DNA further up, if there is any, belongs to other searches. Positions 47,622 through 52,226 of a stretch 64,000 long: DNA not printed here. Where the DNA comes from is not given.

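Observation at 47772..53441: Giant MORN-variant repeat protein with polyvalent-protein-like C-terminus, translationally linked to a basic coiled-coil partner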

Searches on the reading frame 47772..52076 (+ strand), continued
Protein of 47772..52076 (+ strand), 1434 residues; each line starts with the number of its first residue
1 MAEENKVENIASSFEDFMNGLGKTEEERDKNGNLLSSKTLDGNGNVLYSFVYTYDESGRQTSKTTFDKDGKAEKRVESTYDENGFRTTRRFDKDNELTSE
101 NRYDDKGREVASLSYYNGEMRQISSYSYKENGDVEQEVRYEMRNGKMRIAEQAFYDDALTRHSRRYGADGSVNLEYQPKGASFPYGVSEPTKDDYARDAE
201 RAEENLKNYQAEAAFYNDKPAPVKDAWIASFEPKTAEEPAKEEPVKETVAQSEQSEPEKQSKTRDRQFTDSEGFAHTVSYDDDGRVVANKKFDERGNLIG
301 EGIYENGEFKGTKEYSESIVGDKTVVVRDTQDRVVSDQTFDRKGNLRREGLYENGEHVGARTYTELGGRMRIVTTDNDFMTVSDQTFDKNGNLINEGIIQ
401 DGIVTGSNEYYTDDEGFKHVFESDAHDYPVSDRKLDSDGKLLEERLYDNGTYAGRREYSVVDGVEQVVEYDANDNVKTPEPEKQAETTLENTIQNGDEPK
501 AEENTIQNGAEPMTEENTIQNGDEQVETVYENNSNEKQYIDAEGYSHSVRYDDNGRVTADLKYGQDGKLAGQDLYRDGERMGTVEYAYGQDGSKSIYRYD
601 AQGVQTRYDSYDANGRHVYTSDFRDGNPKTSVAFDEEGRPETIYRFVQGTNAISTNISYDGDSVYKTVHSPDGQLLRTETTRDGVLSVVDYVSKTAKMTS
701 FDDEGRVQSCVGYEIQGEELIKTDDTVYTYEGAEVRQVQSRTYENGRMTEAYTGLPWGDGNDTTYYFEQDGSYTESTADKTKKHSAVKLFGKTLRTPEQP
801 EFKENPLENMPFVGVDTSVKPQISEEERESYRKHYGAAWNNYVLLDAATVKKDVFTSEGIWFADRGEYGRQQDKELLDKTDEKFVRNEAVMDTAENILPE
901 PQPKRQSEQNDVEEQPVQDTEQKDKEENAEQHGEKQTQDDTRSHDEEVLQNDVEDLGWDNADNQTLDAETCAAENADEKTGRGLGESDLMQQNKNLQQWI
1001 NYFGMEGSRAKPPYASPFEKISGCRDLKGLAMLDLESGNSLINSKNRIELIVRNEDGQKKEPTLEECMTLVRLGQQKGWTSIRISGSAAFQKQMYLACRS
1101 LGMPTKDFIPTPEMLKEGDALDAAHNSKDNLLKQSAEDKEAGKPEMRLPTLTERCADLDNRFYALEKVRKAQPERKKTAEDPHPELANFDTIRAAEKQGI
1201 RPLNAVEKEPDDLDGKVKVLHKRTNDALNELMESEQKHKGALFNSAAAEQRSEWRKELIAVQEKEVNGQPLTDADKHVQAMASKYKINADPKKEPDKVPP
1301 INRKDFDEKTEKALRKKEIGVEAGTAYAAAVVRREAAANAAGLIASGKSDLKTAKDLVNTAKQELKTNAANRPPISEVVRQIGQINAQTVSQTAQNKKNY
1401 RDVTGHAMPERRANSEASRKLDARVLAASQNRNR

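Call 32: search_solved_structures(query=A1, max_evalue=1)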
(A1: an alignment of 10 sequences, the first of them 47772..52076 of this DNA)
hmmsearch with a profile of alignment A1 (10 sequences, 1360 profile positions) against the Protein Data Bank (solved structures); distinct sequences matched with E-value up to 1: 1.
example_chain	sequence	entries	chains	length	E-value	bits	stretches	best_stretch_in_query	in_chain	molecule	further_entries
9r17_A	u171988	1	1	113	0.36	11.9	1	87-147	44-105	NTF0-DIM1-CAV2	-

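Call 47: search_protein_families(library=phrogs, proteins=[window:47772-52076:+], max_evalue=0.1)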
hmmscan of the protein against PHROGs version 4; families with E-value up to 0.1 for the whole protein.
window:47772-52076:+ (1434 aa): 1 family
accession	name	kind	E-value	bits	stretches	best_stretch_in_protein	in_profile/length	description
phrog_4227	-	moron, auxiliary metabolic gene and host takeover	0.00039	21.4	0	286-303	39-56/70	endonuclease nicking abasic sites generated by host uracil glycosylase Ung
